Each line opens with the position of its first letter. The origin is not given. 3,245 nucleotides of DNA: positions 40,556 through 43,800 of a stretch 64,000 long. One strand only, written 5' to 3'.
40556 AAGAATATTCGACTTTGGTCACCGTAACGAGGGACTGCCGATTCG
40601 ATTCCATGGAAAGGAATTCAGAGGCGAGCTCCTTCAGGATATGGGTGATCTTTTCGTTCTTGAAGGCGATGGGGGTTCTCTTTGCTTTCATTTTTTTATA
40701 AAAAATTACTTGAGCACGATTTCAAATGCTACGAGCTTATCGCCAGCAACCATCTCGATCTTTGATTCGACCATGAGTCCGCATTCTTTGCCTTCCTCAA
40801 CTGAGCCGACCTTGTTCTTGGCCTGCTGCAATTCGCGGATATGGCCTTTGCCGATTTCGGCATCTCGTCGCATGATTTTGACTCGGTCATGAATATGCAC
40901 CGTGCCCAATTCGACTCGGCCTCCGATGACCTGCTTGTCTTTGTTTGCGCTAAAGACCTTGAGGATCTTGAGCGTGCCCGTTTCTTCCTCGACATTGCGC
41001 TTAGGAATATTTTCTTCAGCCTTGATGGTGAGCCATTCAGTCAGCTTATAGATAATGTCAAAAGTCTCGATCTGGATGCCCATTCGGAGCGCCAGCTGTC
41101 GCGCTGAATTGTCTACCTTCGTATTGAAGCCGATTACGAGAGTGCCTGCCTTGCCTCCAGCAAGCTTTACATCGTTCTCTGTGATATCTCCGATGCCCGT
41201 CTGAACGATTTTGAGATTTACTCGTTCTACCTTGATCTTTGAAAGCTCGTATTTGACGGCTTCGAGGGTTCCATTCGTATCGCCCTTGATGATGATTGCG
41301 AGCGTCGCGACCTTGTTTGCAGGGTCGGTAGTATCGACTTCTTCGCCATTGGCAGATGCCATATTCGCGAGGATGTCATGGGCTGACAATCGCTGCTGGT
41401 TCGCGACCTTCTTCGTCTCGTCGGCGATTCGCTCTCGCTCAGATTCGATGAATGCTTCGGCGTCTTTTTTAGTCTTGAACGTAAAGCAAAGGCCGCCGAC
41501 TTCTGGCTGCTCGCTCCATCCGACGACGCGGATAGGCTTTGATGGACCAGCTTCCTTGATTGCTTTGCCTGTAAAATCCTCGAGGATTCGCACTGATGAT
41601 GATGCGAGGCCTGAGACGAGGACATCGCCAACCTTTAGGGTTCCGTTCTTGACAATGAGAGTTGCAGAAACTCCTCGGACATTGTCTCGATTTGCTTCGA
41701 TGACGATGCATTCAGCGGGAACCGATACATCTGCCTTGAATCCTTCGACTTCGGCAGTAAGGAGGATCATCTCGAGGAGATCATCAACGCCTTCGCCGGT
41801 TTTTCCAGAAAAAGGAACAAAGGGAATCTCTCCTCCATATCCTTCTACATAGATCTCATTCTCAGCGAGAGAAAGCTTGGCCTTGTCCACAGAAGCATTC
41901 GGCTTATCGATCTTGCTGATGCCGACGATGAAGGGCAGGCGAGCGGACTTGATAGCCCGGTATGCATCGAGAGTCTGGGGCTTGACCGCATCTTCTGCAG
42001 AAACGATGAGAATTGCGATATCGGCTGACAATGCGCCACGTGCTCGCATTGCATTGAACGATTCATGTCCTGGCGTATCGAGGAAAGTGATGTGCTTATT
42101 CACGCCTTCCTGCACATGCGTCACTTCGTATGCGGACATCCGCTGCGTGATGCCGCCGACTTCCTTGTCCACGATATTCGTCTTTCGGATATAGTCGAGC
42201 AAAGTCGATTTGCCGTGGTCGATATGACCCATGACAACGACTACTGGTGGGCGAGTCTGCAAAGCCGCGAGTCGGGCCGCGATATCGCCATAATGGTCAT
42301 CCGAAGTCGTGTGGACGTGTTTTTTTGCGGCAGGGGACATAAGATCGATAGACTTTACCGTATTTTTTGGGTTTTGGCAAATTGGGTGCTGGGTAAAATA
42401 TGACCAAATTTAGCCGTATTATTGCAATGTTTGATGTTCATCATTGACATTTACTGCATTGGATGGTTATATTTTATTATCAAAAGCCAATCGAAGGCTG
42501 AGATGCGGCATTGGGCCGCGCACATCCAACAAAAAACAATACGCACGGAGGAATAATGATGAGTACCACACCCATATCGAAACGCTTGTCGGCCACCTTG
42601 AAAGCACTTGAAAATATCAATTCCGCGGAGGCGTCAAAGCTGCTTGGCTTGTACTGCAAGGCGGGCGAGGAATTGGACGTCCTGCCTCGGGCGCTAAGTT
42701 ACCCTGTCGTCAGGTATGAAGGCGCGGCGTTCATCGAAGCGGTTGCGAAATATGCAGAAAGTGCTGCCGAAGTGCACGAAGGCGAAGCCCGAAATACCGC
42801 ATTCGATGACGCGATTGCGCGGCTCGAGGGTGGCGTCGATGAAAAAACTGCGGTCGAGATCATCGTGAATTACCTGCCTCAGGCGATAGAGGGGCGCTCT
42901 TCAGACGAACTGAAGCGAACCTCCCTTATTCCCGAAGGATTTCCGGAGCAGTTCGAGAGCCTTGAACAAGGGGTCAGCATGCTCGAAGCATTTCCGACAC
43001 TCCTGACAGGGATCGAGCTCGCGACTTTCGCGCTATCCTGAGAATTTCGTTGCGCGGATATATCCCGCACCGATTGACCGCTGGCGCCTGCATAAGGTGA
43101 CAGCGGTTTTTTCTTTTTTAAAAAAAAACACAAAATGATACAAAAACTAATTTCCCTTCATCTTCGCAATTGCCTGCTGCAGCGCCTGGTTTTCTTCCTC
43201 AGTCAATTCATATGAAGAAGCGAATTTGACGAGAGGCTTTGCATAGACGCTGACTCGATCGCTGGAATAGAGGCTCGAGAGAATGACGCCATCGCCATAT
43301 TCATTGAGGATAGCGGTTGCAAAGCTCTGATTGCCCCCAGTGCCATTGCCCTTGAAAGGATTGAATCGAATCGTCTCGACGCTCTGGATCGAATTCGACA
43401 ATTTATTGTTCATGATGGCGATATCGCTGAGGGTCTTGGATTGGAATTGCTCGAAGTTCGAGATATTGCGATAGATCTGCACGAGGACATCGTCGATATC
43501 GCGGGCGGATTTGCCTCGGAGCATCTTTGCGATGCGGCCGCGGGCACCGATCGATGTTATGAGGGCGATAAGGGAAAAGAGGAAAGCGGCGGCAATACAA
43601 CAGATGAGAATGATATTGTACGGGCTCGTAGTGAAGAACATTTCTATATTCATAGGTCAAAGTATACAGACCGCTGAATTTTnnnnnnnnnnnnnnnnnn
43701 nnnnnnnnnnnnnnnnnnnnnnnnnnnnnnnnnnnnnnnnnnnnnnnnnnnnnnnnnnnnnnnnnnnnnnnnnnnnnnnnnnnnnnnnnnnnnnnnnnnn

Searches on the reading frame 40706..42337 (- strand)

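Call 56: search_protein_families(library=pfam, proteins=[window:40706-42337:-], max_evalue=0.001)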
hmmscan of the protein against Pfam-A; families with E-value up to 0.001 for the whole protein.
window:40706-42337:- (543 aa): 7 families
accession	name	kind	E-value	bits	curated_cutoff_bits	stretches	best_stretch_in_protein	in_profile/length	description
PF00009.33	GTP_EFTU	-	3.2e-32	112.1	26.5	1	33-192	6-183/188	Elongation factor Tu GTP binding domain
PF11987.13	IF-2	-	4.6e-29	101.2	27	1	331-434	12-114/117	Translation-initiation factor 2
PF22042.2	EF-G_D2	-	1.9e-16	60.4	27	1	207-281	1-78/84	Elongation factor G domain 2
PF01926.29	MMR_HSR1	-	3e-08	34.2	21.9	1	33-141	2-112/113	50S ribosome-binding GTPase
PF03144.31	GTP_EFTU_D2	-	1e-06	29.5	30.3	1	469-523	2-58/73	Elongation factor Tu domain 2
PF00350.29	Dynamin_N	-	5.6e-05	23.7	27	0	33-68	1-36/168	Dynamin family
PF00071.28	Ras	-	9.9e-05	22.4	21.6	1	33-192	2-157/162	Ras family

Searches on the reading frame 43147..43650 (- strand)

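Call 87: search_protein_families(library=pfam, proteins=[window:43147-43650:-], max_evalue=0.001)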
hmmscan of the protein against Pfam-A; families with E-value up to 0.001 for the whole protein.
window:43147-43650:- (167 aa): 1 family
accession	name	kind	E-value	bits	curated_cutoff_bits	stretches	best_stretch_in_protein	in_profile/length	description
PF14584.11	DUF4446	-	4.1e-32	111.7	27.4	1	14-161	5-150/150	Protein of unknown function (DUF4446)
